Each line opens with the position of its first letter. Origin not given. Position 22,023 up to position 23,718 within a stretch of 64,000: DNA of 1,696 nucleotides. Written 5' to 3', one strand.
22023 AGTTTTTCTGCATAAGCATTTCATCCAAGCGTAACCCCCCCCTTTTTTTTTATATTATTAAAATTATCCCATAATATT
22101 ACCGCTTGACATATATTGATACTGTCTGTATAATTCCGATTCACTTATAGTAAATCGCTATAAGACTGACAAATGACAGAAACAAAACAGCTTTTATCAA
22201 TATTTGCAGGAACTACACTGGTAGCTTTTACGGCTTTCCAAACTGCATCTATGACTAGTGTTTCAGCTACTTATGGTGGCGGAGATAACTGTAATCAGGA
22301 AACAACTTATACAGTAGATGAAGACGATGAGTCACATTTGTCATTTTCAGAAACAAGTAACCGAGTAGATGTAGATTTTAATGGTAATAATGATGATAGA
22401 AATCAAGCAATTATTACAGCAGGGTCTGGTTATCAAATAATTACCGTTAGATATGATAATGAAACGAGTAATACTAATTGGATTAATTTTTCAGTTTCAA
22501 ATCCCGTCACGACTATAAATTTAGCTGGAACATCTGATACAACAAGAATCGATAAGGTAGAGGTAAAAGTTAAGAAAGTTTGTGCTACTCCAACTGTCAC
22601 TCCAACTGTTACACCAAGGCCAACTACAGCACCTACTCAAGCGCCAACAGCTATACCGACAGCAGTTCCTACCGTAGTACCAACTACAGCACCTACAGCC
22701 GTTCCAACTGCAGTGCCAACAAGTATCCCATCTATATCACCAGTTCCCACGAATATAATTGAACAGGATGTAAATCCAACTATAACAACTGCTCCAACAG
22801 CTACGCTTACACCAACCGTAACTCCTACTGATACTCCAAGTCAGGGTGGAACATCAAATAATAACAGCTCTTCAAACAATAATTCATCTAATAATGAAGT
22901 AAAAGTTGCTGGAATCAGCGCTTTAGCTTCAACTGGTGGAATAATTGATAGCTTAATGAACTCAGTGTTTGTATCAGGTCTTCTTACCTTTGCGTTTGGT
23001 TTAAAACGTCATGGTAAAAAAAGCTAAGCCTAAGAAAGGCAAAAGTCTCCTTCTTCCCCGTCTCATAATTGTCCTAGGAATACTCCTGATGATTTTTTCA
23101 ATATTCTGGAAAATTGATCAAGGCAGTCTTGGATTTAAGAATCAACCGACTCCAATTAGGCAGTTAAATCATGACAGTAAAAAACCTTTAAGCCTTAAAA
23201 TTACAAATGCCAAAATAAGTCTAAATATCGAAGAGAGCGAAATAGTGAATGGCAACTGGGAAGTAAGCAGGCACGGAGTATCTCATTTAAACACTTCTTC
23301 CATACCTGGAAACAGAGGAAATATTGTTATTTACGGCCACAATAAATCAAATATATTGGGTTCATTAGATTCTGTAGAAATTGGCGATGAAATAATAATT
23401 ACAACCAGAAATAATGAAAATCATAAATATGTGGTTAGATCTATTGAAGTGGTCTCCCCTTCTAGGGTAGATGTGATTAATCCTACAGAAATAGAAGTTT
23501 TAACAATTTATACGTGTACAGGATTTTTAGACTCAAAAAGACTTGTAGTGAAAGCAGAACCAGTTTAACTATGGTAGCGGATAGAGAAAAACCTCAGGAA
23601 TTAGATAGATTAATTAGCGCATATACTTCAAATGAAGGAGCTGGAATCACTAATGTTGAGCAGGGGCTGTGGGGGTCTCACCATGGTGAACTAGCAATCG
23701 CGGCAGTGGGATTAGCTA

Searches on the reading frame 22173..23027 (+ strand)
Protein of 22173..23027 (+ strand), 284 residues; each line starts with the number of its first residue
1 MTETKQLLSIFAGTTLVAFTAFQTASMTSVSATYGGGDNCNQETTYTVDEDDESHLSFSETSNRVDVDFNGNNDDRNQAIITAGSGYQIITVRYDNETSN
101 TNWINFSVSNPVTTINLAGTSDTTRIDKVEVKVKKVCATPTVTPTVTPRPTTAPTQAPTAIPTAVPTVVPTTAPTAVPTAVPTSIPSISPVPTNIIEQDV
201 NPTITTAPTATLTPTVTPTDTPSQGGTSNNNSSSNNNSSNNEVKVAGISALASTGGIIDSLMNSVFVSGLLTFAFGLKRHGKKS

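Call 52: search_protein_families(library=ncbifam, proteins=[window:22173-23027:+], max_evalue=1)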
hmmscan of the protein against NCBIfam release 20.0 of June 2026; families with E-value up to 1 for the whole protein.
window:22173-23027:+ (284 aa): 3 families
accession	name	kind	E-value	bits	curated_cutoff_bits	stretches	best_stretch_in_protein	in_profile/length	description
NF033761.1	gliding_GltJ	equivalog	0.0041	16.3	450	1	137-243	429-525/671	adventurous gliding motility protein GltJ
NF003377.0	PRK04452.1-3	subfamily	0.015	14.3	527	1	116-182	319-380/432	acetyl-CoA decarbonylase/synthase complex subunit delta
TIGR04526.1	predic_Ig_block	subfamily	0.18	10.7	150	1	80-244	17-172/693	putative immunoglobulin-blocking virulence protein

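Call 79: search_protein_families(library=pfam, proteins=[window:22173-23027:+], max_evalue=0.001)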
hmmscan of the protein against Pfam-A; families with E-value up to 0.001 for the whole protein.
window:22173-23027:+ (284 aa): 0 families

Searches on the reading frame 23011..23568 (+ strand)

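Call 52: search_protein_families(library=ncbifam, proteins=[window:23011-23568:+], max_evalue=1)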
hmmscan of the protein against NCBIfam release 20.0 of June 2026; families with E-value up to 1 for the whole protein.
window:23011-23568:+ (185 aa): 7 families
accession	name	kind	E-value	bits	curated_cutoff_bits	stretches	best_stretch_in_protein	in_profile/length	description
NF058671.1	sortase_SrtD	exception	9.6e-15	54.7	140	1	74-172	74-171/187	class D sortase, LPxTATN-specific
NF033746.1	class_D_sortase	subfamily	2.3e-14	53.4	165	1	75-172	21-117/135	class D sortase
NF033745.1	class_C_sortase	subfamily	2.9e-13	50.1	160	1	84-183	114-219/220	class C sortase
TIGR01076.1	sortase_fam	subfamily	3e-12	46.5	39.35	1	78-183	14-126/136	sortase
NF033747.1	class_E_sortase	subfamily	5.9e-12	45.9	160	1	83-182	94-203/211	class E sortase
TIGR03784.1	marine_sortase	equivalog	1.4e-09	37.9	158.25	1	89-172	77-159/174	class GN sortase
NF033748.1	class_F_sortase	subfamily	7.2e-07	29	166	1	62-176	14-140/155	class F sortase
